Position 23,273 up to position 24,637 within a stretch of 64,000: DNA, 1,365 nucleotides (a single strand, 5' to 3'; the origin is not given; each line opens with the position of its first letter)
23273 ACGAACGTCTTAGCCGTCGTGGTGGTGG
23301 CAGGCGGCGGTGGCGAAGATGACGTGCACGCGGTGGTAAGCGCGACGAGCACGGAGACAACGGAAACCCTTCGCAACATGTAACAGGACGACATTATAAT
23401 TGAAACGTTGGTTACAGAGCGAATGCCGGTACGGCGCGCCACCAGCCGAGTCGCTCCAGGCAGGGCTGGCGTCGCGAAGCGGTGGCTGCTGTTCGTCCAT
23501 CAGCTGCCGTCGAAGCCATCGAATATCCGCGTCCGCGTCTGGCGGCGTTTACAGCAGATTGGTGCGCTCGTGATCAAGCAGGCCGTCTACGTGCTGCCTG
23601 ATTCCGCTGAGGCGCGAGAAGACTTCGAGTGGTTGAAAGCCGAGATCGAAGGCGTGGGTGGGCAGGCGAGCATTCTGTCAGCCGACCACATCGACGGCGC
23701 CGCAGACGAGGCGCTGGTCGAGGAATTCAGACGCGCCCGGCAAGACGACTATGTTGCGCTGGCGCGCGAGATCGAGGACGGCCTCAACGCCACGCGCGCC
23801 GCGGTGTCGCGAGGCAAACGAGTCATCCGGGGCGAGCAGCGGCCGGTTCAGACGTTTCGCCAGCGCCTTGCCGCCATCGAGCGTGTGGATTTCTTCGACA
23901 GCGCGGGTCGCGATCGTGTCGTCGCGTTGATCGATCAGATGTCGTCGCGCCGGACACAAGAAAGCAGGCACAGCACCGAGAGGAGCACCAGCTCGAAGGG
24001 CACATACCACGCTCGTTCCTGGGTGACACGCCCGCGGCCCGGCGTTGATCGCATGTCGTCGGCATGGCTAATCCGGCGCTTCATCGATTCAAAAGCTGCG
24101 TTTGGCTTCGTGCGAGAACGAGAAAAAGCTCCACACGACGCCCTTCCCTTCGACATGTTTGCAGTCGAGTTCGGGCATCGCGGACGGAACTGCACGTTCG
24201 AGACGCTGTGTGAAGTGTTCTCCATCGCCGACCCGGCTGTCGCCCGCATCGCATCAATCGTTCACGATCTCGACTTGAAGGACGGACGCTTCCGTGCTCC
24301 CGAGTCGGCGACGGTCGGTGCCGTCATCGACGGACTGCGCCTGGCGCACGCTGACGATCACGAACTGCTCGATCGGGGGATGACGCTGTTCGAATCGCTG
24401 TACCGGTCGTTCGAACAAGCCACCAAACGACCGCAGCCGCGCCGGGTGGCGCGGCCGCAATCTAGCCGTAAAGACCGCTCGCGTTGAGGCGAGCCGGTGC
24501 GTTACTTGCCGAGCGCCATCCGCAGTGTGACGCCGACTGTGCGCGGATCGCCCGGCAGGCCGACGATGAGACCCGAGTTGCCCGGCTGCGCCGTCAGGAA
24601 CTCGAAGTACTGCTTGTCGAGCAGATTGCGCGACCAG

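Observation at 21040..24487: chrB without chrA, divergently paired with an octaheme cytochrome c operon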

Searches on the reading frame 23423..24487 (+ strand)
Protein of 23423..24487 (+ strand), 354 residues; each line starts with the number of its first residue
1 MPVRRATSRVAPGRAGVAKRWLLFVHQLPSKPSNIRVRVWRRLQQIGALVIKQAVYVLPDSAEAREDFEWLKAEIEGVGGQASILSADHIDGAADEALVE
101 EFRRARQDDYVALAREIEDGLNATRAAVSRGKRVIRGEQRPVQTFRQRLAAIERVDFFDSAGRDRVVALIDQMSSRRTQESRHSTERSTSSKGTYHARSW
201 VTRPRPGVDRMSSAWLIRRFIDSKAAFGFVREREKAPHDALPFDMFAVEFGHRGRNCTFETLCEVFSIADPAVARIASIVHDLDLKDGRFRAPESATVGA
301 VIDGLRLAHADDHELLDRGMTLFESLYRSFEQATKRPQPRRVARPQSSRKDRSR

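Call 5: search_protein_families(library=pfam, proteins=[window:23423-24487:+], max_evalue=0.01)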
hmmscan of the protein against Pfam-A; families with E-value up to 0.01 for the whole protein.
window:23423-24487:+ (354 aa): 3 families
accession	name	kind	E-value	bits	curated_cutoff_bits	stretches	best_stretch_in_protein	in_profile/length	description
PF09828.14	ChrB_C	-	1.7e-43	148.6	25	1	200-329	1-131/132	ChrB, C-terminal domain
PF20229.3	ChrB_N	-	2e-12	47.7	23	1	36-115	1-80/159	Protein ChrB, N-terminal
PF20803.2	PaaX_M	-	0.00017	22.1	24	1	18-99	5-83/83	PaaX protein central Cas2-like domain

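Call 6: search_protein_families(library=ncbifam, proteins=[window:23423-24487:+], max_evalue=0.01)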
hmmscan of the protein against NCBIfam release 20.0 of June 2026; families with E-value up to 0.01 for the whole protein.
window:23423-24487:+ (354 aa): 0 families

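Call 12: search_solved_structures(query=window:23423-24487:+, max_evalue=1, show_alignments=2)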
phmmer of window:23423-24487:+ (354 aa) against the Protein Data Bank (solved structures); distinct sequences matched with E-value up to 1: 0.

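Call 13: find_homologous_proteins(query=window:23423-24487:+, max_evalue=0.00001)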
Query window:23423-24487:+ (354 aa): 5065 proteins with E <= 0.00001 among 8000 candidates; the best 120 are listed.
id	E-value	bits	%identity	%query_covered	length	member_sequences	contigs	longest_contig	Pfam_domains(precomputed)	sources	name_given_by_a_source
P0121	4.4e-228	774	100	100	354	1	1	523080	PF20229.4,PF09828.15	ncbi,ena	-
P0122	2.5e-195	666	87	99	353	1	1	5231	PF20229.4,PF09828.15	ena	-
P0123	8.0e-193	658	89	95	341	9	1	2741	PF20229.4,PF09828.15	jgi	jgi:hypothetical protein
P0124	1.2e-172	591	75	100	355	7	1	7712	PF20229.4,PF09828.15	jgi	jgi:hypothetical protein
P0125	4.9e-172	589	77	95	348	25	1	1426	PF20229.4,PF09828.15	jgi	-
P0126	1.1e-171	588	78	98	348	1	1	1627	PF20229.4,PF09828.15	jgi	jgi:hypothetical protein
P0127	4.0e-167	573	79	88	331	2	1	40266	PF20229.4,PF09828.15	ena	-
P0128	7.5e-163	559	75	95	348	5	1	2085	PF20229.4,PF09828.15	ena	-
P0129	9.2e-163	559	75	98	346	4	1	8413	PF20229.4,PF09828.15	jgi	-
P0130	6.6e-160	550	73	99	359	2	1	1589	PF20229.4,PF09828.15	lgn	-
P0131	1.0e-159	549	77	93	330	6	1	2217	PF20229.4,PF09828.15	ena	-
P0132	3.1e-159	547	72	99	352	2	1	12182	PF20229.4,PF09828.15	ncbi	-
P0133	6.2e-159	546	74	96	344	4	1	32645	PF20229.4,PF09828.15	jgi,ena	jgi:hypothetical protein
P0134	6.6e-155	533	74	95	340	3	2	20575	PF20229.4,PF09828.15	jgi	jgi:hypothetical protein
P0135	2.6e-154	531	73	93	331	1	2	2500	PF20229.4,PF09828.15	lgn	-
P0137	7.9e-152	523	76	90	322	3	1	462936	PF20229.4,PF09828.15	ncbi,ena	-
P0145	2.1e-129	449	61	94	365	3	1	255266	PF20229.4,PF09828.15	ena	-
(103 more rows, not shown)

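Call 14: find_related_loci(query=window:23423-24487:+, collection=genome_contigs, flank=10000)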
Query window:23423-24487:+ (354 aa) in genome_contigs; peptide patterns used: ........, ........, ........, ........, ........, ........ (x = any residue, [..] = any of these).
291 stretches matched a pattern; 25 encode a relative of the query (tblastn E <= 1e-3); 25 distinct loci.
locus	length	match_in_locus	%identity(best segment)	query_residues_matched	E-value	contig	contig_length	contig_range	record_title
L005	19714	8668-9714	60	11-354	2e-130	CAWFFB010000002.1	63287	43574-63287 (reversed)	MAG: uncultured Acidobacteriota bacterium isolate MFD05567.bin.1.208 genome assembly, contig: contig_11221, whole genome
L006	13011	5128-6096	57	12-335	2e-114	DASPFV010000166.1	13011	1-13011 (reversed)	MAG TPA_asm: Vicinamibacterales bacterium isolate SMAG_U16434 k141_1198690, whole genome shotgun sequence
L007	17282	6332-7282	61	21-333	4e-113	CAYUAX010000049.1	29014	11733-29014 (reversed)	MAG TPA_asm: uncultured Bifidobacteriaceae bacterium isolate binchicken_co311_36 genome assembly, contig: NODE_2745_leng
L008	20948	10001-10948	46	12-333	1e-86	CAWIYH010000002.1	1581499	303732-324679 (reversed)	MAG: uncultured Acidobacteriota bacterium isolate MFD04944.bin.1.167 genome assembly, contig: contig_35229, whole genome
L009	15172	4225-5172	47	21-330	7e-86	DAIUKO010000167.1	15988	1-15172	MAG TPA_asm: Vicinamibacterales bacterium isolate CTOTU27892 NODE_549_length_15988_cov_7.880813, whole genome shotgun se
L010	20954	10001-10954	45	21-339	1e-85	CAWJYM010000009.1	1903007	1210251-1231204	MAG: uncultured Acidobacteriota bacterium isolate MFD06742.bin.1.259 genome assembly, contig: contig_6991, whole genome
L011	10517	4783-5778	42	2-337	1e-84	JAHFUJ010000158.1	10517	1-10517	MAG: Acidobacteria bacterium isolate nzgw77 NODE_10001_length_10518_cov_12.038665, whole genome shotgun sequence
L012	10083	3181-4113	46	21-331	3e-84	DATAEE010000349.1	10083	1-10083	MAG TPA_asm: Vicinamibacterales bacterium isolate SMAG_U6769 k141_2653433, whole genome shotgun sequence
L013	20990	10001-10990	45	21-354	2e-82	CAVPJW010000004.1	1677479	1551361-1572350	MAG: uncultured Acidobacteriota bacterium isolate MFD10007.bin.1.176 genome assembly, contig: contig_23715, whole genome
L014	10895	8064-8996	45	17-330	9e-79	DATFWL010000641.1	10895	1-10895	MAG TPA_asm: Vicinamibacterales bacterium isolate SMAG_U9489 k141_10662026, whole genome shotgun sequence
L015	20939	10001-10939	41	21-332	1e-67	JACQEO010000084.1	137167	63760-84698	MAG: Deltaproteobacteria bacterium isolate NC_groundwater_1023_Pr1_S-0.65um_68_39 Montesol18_Sp65_coassembly_scaffold_15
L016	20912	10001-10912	40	21-339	3e-66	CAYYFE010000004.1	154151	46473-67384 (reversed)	MAG TPA_asm: uncultured Solibacteraceae bacterium isolate binchicken_co276_66 genome assembly, contig: NODE_105_length_1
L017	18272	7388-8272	40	19-333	4e-62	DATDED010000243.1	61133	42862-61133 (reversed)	MAG TPA_asm: Gemmatimonadales bacterium isolate SMAG_U191 k141_705426, whole genome shotgun sequence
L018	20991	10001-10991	63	19-344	4e-99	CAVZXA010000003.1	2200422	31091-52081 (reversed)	MAG: uncultured Acidobacteriota bacterium isolate MFD04651.bin.2.95 genome assembly, contig: contig_1647, whole genome s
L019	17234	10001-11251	34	15-338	1e-41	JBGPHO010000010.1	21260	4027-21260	MAG: Gemmatimonadaceae bacterium isolate OBJ_0618_7090110_356 k141_405705_length_21260_cov_247.4651, whole genome shotgu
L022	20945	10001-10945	28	17-334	2e-30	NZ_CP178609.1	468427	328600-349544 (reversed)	Herbaspirillum huttiense strain HhutSZ1 plasmid unnamed, complete sequence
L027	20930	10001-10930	46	20-330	4e-81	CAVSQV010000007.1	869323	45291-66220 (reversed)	MAG: uncultured Acidobacteriota bacterium isolate MFD05747.bin.2.183 genome assembly, contig: contig_31555, whole genome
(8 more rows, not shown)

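Call 18: search_protein_families(library=pfam, proteins=[L016:10932-12083:+, L010:8691-9956:+, L010:10978-12573:+, L006:6154-7404:+, L011:3518-4729:-, L005:9844-11928:+, L019:8941-10032:-, L005:6068-7291:+, L027:8509-9882:-, L017:8278-8811:+], max_evalue=0.001)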
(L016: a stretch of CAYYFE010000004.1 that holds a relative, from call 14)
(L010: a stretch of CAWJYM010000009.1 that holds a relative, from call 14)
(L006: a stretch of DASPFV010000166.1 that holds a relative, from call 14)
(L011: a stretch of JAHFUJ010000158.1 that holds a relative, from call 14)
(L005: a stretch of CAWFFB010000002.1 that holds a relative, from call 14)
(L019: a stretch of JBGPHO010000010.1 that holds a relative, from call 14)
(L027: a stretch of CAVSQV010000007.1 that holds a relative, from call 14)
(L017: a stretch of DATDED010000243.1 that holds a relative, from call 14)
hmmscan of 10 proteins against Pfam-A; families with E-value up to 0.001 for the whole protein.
L016:10932-12083:+ (383 aa): 1 family
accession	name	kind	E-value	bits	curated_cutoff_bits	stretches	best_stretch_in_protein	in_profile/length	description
PF02417.20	Chromate_transp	-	6.2e-74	248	28.6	2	215-378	2-166/166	Chromate transporter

L010:8691-9956:+ (421 aa): 3 families
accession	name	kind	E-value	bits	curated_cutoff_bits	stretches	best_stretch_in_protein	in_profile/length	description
PF00266.25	Aminotran_5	-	1.4e-125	419.6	21.5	1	39-410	1-371/371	Aminotransferase class-V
PF01041.23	DegT_DnrJ_EryC1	-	1.5e-05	24.8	19.8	1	109-219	49-150/360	DegT/DnrJ/EryC1/StrS aminotransferase family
PF01053.26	Cys_Met_Meta_PP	-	0.00013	21.1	27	1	123-240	87-198/381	Cys/Met metabolism PLP-dependent enzyme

L010:10978-12573:+ (531 aa): 3 families
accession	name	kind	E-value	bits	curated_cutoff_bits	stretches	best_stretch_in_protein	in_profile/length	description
PF04389.22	Peptidase_M28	-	5.2e-45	154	21.3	1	287-503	1-192/193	Peptidase family M28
PF01546.33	Peptidase_M20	-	1.5e-05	25.5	24.6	1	306-376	2-83/206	Peptidase family M20/M25/M40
PF05343.19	Peptidase_M42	-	0.00024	20.7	23.2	0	321-384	125-187/292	M42 glutamyl aminopeptidase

L006:6154-7404:+ (416 aa): 5 families
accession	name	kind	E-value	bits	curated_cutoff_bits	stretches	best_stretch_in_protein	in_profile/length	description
PF07690.21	MFS_1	-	8.1e-51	173.4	33.4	2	32-259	5-234/347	Major Facilitator Superfamily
PF12832.13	MFS_1_like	-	2.9e-15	56.6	25.2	2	23-176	212-366/373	MFS_1 like family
PF05977.19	MFS_3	-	2.1e-11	43.4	27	2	53-269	39-261/524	Transmembrane secretion effector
PF01306.25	LacY_symp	-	9.9e-07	28.3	24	1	239-398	20-184/413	LacY proton/sugar symporter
PF00083.30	Sugar_tr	-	1.8e-06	27.6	22.3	1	60-167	47-157/452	Sugar (and other) transporter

L011:3518-4729:- (403 aa): 1 family
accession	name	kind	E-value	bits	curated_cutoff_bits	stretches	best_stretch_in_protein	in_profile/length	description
PF07690.21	MFS_1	-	4.9e-17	62.3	33.4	2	29-218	8-194/347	Major Facilitator Superfamily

L005:9844-11928:+ (694 aa): 2 families
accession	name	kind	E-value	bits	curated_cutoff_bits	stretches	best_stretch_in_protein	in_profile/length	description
PF19313.5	DUF5916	-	2.1e-16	60.2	22.6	1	267-342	22-96/572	Domain of unknown function (DUF5916)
PF06452.16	CBM9_1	-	1.1e-06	29.1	23.4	1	59-211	1-145/185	Carbohydrate family 9 binding domain-like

L019:8941-10032:- (363 aa): 1 family
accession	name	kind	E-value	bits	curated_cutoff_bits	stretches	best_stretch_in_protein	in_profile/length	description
PF02423.21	OCD_Mu_crystall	-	3.9e-70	236.8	24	1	43-356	5-313/314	Ornithine cyclodeaminase/mu-crystallin family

L005:6068-7291:+ (407 aa): 5 families
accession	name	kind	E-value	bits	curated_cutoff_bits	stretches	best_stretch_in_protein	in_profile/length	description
PF13360.13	PQQ_2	-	7.6e-31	108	27.6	1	81-333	2-233/233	Outer membrane protein assembly factor BamB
PF01011.28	PQQ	-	7.5e-14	51.8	26.7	0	60-100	48-85/595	Glucose/ethanol/alcohol dehydrogenase, beta-propeller domain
PF13570.13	Beta-prop_ACSF4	-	1.6e-08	34.8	133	1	63-244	7-173/329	Beta-alanine-activating enzyme, beta-propeller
PF25293.1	Beta-prop_EMC1_N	-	3.7e-05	23.9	34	0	136-287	42-193/219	EMC1 N-terminal beta-propeller domain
PF23727.1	Beta-prop_FAM234A_B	-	4.2e-05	22.7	26.4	0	136-199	53-116/467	FAM234A/B beta-propeller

L027:8509-9882:- (457 aa): 1 family
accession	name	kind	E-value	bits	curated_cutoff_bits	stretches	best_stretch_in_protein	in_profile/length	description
PF02417.20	Chromate_transp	-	6.5e-78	260.9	28.6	2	26-190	2-166/166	Chromate transporter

L017:8278-8811:+ (177 aa): 1 family
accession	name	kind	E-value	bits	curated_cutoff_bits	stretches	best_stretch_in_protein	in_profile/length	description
PF02627.25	CMD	-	1e-06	29.1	23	1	36-114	5-83/84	Carboxymuconolactone decarboxylase family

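Call 20: find_related_loci(query=window:23423-24487:+, collection=metagenome_contigs, flank=8000)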
Query window:23423-24487:+ (354 aa) in metagenome_contigs; peptide patterns used: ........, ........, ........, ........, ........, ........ (x = any residue, [..] = any of these).
409 stretches matched a pattern; 133 encode a relative of the query (tblastn E <= 1e-3); the best 80 are kept; 80 distinct loci.
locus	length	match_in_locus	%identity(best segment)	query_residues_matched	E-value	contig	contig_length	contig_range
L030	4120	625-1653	87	1-343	0e+0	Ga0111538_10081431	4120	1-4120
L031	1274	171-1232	77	2-354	0e+0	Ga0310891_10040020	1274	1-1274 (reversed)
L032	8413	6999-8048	75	4-354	6e-172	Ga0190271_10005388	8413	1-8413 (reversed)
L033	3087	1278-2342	75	1-354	3e-180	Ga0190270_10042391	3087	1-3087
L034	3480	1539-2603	74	5-354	1e-176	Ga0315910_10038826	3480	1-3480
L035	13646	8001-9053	73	4-354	1e-165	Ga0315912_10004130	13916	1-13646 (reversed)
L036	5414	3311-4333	75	4-343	8e-166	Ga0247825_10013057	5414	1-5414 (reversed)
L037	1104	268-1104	76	1-278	4e-151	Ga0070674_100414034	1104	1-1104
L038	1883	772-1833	58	2-350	9e-137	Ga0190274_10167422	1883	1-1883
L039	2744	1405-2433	57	4-346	2e-132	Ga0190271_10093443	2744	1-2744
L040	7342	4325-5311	60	11-336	1e-124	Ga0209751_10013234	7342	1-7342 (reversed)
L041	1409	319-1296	59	21-346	4e-135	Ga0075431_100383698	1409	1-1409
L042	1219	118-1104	59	11-336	4e-135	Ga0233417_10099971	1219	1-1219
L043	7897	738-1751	55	15-350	2e-122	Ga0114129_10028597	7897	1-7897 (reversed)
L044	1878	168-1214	55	5-352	1e-129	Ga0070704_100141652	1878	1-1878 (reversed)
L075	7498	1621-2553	47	21-331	1e-85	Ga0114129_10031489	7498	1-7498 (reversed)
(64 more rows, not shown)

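Call 30: search_dna_similar(query=L022:9992-10951:+, collection=plasmids, mode=protein, max_rows=40, rows=spread)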
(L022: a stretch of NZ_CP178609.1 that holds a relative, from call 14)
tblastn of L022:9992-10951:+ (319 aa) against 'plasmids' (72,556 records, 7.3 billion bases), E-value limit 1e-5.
Records with a match: 708; places in all: 861; records where one place covers at least 80% of the query: 468.
Best place of each record, by identity: <60% 708.
By first word of the organism name: Klebsiella 171; Ralstonia 114; Enterobacter 57; Escherichia 57; Acinetobacter 29; Sphingobium 22; Pseudomonas 21; Rhizobium 19; Burkholderia 17; Sinorhizobium 13; and 67 more.
By predicted mobility (MOB-suite, as given by PLSDB): conjugative 315; non-mobilizable 214; mobilizable 179.
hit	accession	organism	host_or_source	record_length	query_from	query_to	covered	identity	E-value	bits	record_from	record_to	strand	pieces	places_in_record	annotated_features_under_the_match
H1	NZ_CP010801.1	Ralstonia mannitolilytica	Homo sapiens,bone marrow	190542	1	313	98%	57.2%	3e-87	292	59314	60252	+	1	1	chromate resistance protein ChrB domain-containing protein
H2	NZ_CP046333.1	Cupriavidus metallidurans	sedimentation pond in a zinc factory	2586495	2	313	98%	55.4%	3e-84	283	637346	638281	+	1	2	none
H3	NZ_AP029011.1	Ralstonia pseudosolanacearum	-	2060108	1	315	99%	54.9%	2e-84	285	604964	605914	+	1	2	none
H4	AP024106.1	Ralstonia solanacearum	-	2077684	1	315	99%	54.9%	2e-84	285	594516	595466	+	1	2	chrB: chromate resistance exported protein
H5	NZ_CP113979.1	Ralstonia pseudosolanacearum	Cucurbita maxima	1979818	1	313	98%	55.2%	2e-84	284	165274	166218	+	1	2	none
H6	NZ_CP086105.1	Ralstonia sp. RS650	sunflower,cell culture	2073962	1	313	98%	55.2%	2e-84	284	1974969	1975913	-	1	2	none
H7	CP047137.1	Ralstonia solanacearum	Potato,Single cell,tuber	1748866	1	313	98%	54.6%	7e-84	283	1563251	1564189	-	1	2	hypothetical protein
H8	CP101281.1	Burkholderia sp. FXe9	bacteria,soil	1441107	3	313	97%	52.7%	3e-83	281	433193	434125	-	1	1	chromate resistance protein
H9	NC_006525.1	Cupriavidus metallidurans CH34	-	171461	2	316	99%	49.5%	3e-76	260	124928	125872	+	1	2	chromate resistance protein ChrB domain-containing protein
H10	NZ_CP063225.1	Enterobacter hormaechei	Homo sapiens,Rectal swab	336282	8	318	97%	45.5%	8e-62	219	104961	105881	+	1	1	chromate resistance protein ChrB domain-containing protein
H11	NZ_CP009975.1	Pseudomonas putida S12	soil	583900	7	310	95%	43.4%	2e-59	212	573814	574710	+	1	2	chromate resistance protein ChrB domain-containing protein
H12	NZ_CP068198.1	Acinetobacter johnsonii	-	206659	10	318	97%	40.5%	6e-57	205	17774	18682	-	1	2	chromate resistance protein ChrB domain-containing protein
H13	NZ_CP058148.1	Enterobacter hormaechei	culture,Wastewater influent sample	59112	1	270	85%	41.5%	4e-57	205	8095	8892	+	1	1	chromate resistance protein ChrB domain-containing protein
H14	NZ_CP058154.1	Enterobacter hormaechei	culture,Freshwater sample from ...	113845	1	270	85%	41.5%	4e-57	205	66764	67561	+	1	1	chromate resistance protein ChrB domain-containing protein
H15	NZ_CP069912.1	Klebsiella oxytoca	Homo sapiens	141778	1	270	85%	41.5%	4e-57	205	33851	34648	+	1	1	chromate resistance protein ChrB domain-containing protein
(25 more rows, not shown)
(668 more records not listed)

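Call 31: get_annotated_region(hit=H9, flank=2500)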
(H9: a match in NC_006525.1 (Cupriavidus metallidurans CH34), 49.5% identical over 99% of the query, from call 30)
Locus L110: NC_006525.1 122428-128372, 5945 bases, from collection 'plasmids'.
description: Cupriavidus metallidurans CH34 plasmid pMOL28, complete sequence
organism: Cupriavidus metallidurans CH34 (NCBI taxid 266264)
taxonomy: Bacteria; Pseudomonadota; Betaproteobacteria; Burkholderiales; Burkholderiaceae; Cupriavidus; Cupriavidus metallidurans; Cupriavidus metallidurans CH34
host: -; source: -; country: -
typing (MOB-suite, as given by PLSDB): conjugative; replicon rep_cluster_591; relaxase MOBH; mating-pair formation MPF_T
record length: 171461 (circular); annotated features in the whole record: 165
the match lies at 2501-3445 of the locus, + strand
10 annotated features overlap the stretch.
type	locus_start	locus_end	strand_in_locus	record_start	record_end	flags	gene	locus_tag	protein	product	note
CDS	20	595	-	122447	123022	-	cnrH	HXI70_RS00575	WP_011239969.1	nickel resistance ECF sigma factor CnrH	-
CDS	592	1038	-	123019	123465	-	cnrX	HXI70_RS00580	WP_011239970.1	periplasmic nickel sensor CnrX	-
predicted_resistance_gene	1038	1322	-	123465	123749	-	cnrY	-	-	nickel resistance system anti-sigma factor CnrY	predicted by amrfinderplus; class NICKEL; identity 100.0%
CDS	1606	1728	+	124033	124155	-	-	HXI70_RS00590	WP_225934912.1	YHYH domain-containing protein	-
CDS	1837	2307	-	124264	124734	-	-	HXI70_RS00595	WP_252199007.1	transcriptional regulator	-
CDS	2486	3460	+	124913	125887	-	-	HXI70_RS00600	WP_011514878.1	chromate resistance protein ChrB domain-containing protein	-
CDS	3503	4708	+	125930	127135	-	-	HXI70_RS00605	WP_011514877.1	chromate transporter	-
CDS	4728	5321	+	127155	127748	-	-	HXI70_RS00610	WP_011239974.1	Fe-Mn family superoxide dismutase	-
CDS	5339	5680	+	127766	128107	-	chrE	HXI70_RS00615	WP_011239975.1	rhodanese family chromate resistance protein ChrE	-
CDS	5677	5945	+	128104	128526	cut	-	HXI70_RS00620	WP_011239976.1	chromate resistance protein ChrB domain-containing protein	-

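Call 32: get_annotated_region(hit=H15, flank=2500)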
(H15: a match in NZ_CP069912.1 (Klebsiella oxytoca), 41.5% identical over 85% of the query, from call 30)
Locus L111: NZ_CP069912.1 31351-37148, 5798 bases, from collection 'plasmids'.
description: Klebsiella oxytoca strain FDAARGOS_1334 plasmid unnamed1, complete sequence
organism: Klebsiella oxytoca (NCBI taxid 571)
taxonomy: Bacteria; Pseudomonadota; Gammaproteobacteria; Enterobacterales; Enterobacteriaceae; Klebsiella; Klebsiella oxytoca
host: -; source: Homo sapiens; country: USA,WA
typing (MOB-suite, as given by PLSDB): conjugative; replicon IncFIB,IncFII; relaxase MOBF,MOBF; mating-pair formation MPF_F
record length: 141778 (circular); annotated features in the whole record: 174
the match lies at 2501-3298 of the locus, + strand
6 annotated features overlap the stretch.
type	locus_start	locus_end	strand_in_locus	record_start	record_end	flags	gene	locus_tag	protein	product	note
CDS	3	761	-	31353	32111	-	-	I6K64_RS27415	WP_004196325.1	hypothetical protein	-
CDS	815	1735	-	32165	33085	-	-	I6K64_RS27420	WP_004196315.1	methyltransferase domain-containing protein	-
CDS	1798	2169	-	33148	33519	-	-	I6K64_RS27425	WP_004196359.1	hypothetical protein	-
CDS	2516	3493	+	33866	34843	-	-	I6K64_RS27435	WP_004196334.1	chromate resistance protein ChrB domain-containing protein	-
CDS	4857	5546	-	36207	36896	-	-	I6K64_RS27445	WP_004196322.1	hypothetical protein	-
CDS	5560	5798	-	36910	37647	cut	-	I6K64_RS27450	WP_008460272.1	HupE/UreJ family protein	-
